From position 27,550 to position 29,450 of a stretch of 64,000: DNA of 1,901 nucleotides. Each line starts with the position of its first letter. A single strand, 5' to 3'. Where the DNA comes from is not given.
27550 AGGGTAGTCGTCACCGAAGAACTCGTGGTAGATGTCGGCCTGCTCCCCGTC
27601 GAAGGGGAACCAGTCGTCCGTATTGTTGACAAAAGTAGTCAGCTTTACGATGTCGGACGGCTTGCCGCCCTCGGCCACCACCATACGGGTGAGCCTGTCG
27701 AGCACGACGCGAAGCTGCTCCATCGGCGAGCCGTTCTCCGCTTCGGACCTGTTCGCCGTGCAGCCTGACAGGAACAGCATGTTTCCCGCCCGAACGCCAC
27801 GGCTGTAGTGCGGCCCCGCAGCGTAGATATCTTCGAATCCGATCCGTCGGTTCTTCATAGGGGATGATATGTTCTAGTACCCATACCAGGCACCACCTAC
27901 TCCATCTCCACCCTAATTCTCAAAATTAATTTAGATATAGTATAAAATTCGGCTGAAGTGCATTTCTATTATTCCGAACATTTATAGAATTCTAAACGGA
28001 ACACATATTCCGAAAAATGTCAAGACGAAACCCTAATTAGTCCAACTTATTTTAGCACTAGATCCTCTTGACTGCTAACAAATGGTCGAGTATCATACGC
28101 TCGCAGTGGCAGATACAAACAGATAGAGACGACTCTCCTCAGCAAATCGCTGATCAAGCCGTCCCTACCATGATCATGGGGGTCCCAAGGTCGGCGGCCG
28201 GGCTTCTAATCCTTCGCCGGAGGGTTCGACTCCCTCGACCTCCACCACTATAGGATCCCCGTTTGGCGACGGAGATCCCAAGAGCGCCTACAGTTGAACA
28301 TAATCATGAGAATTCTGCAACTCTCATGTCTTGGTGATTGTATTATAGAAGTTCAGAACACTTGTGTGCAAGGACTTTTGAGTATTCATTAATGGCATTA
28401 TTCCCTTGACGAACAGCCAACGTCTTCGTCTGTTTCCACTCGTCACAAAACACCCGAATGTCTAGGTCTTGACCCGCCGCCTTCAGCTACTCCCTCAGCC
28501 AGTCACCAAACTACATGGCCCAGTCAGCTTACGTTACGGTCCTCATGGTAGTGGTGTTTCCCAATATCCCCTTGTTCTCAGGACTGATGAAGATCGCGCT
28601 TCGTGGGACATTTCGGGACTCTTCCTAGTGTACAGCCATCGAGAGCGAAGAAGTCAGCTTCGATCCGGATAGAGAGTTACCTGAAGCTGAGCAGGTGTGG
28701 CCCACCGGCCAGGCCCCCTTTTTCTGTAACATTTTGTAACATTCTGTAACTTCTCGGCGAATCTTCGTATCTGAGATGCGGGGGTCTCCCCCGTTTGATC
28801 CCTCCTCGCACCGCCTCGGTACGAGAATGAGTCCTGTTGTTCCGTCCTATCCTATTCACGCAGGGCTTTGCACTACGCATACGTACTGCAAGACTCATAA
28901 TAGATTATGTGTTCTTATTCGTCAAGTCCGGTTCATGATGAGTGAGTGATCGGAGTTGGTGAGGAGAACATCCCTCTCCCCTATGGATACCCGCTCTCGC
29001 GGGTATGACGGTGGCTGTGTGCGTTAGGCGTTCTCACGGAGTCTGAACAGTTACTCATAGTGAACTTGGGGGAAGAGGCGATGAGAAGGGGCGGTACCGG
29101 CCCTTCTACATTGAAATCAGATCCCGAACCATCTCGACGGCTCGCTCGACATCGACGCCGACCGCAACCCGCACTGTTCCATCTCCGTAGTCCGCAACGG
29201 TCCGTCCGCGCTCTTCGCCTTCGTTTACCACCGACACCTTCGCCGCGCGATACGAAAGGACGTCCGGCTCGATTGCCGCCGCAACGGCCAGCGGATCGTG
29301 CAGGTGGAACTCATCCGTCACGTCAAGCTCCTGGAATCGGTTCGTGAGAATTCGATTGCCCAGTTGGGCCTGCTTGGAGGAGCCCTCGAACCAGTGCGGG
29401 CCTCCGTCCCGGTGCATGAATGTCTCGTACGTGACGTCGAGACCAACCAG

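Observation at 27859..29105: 1.25-kb AT-rich, ORF-poor island in an otherwise tightly packed high-GC region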

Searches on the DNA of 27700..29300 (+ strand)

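Call 6: search_rna_families(source=window, start=27700, end=29300, threshold=evalue, max_evalue=10, show_alignments=6)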
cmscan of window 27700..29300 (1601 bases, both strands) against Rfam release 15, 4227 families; matches with E-value up to 10: 8.
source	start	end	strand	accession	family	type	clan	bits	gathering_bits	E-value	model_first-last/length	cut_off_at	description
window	28178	28247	+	RF00023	tmRNA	Gene;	CL00001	29.3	47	1.3e-09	1-374/374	no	transfer-messenger RNA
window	28206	28244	-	RF04351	Plastid-psbl-rps4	Cis-reg;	-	23.6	68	0.039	1-53/53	no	Plastid-psbl-rps4 3UTR RNA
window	29253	29300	-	RF03934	mir-m107-1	Gene; miRNA;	-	18.2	83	3.7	16-65/65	5'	mir-m107-1 microRNA precursor family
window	29253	29300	+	RF03934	mir-m107-1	Gene; miRNA;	-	17.5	83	5.6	1-50/65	3'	mir-m107-1 microRNA precursor family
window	27860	27913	+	RF00023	tmRNA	Gene;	CL00001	17.2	47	0.00017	1-374/374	no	transfer-messenger RNA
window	28220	28280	+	RF04321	tmRNA_permuted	Gene;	-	17.1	47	0.65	36-96/213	no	permuted transfer-messenger RNA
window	28132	28181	-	RF01276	sR53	Gene; snRNA; snoRNA; CD-box;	-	13.9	49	2.8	1-60/60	no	Small nucleolar RNA sR53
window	28931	29010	+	RF01136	sR28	Gene; snRNA; snoRNA; CD-box;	-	13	39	2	1-55/55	no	Small nucleolar RNA sR28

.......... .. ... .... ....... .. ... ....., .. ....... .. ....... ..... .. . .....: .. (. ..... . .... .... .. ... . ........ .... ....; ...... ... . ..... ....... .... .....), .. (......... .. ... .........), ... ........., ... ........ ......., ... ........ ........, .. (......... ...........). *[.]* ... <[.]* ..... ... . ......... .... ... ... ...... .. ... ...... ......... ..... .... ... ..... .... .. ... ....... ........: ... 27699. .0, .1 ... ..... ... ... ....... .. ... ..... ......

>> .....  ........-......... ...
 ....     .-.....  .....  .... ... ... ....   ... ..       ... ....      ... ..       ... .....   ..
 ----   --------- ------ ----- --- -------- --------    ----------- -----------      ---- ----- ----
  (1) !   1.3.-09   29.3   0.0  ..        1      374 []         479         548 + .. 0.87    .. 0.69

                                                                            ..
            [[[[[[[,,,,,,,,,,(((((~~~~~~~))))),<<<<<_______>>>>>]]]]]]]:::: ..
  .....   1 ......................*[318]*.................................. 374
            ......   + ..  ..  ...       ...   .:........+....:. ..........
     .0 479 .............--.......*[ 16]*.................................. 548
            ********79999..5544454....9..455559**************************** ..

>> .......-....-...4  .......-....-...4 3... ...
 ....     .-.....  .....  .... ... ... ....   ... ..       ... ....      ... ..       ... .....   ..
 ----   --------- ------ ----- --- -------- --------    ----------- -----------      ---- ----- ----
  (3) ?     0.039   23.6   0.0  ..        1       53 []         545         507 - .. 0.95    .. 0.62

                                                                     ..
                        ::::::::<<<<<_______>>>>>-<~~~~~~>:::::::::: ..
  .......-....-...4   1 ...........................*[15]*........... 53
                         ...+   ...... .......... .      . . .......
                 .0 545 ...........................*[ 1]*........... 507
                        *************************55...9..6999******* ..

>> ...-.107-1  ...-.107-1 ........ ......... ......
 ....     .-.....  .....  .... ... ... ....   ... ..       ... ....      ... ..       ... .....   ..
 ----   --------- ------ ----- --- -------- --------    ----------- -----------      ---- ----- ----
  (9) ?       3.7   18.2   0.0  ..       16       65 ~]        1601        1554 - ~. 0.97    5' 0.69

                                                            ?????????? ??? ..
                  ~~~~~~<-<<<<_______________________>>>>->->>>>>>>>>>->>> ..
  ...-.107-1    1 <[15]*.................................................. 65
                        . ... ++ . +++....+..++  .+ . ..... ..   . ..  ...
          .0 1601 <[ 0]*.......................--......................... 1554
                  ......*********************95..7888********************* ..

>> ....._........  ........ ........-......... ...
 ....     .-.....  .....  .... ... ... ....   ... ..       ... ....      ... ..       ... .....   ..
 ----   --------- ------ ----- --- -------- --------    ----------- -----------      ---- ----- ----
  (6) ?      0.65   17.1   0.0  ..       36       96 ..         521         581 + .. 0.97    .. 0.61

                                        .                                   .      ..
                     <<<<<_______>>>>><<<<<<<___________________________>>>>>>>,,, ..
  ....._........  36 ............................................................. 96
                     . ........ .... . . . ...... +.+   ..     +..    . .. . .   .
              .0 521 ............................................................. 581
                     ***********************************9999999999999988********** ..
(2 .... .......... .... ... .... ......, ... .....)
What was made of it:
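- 27860..27913 (+): Second, degenerate tmRNA/tRNA-Ala-ends-like element: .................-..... It has a 7-bp stem with G3·U70 but no T arm. Rfam tmRNA local hit, 17.2 bits (call 6).
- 28178..28247 (+): 70-nt alanine-type tRNA-like minigene. Layout: acceptor stem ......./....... (G3·U70), loop CCAAGGU, 9-bp hairpin with a 2-nt bulge and 8-nt loop CUUCUAAU, T arm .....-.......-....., then ACCA. Rfam tmRNA 29.3 bits, beating tRNA in clan competition (call 6).
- On Canonical elongator tRNA: Rfam tRNA is outscored by tmRNA (call 6).
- The best Rfam family is tmRNA (29.3 bits, E 1.3e-9 for that search), which outcompetes tRNA (call 6). Rfam prefers tmRNA over tRNA for it (call 6). Rfam tmRNA_permuted aligns 28220-28280 (17.1 bits, E 0.65, call 6).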

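Call 21: search_dna_similar(query=window:27859-28603:+, collection=phages, mode=distant, max_evalue=0.01)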
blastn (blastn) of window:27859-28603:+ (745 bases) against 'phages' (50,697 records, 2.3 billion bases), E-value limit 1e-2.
No match.

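Call 32: search_dna_similar(query=window:27859-28603:+, collection=plasmids, mode=distant, max_evalue=0.01)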
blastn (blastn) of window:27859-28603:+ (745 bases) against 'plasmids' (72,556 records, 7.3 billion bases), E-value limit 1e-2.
No match.
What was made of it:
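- Tried and rejected: blastn of the insertion against 50,697 phage records and 72,556 plasmids gave no match (calls 21, 32).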

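Call 72: search_with_rna_model(model_id=R1, source=window, start=27800, end=28400, max_evalue=10, filters=off, show_alignments=3)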
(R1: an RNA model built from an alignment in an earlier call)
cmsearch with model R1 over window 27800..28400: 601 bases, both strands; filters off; matches with E-value up to 10: 11.
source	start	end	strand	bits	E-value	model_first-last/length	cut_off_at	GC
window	28178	28247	+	39.3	2.1e-09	1-66/66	no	0.69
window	27860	27913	+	18.5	0.00024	1-66/66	no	0.54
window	28121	28166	-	10.4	0.022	1-66/66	no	0.52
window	28125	28170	+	8.8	0.053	1-66/66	no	0.54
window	28174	28243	-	5.6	0.33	1-66/66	no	0.67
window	27858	27909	-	3.6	0.97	1-66/66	no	0.5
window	28083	28103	-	3.5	1.1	1-66/66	no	0.52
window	27806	27819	-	2.5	1.9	1-66/66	no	0.79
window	27982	28034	-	0.2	6.8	1-66/66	no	0.34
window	28332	28354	-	0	7.3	1-66/66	no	0.3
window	27832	27838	+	-0.4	9.4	44-50/66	no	0.29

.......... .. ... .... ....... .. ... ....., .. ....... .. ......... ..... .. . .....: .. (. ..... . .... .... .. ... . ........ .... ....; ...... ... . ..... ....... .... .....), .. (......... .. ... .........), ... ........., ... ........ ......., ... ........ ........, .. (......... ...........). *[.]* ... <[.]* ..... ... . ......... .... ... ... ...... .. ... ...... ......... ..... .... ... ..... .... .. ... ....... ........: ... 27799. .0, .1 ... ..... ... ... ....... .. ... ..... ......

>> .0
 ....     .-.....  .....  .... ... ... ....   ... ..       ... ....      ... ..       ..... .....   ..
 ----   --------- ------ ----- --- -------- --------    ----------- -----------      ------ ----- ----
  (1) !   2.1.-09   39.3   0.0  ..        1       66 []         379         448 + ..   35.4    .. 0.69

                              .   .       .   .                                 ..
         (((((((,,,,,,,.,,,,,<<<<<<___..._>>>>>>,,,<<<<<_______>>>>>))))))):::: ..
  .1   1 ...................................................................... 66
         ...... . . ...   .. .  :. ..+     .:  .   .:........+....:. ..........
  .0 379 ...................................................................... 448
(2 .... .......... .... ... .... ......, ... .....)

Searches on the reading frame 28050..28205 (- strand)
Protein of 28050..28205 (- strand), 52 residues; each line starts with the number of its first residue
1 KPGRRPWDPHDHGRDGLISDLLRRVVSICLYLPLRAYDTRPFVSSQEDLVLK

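Call 31: search_protein_families(library=pfam, max_evalue=1, proteins=[window:28050-28205:-])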
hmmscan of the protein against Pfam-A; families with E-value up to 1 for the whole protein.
seq(52 aa): 0 families

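Call 69: search_protein_families(library=phrogs, max_evalue=1, proteins=[window:28050-28205:-])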
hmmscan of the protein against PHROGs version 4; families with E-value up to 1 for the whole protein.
seq(52 aa): 0 families
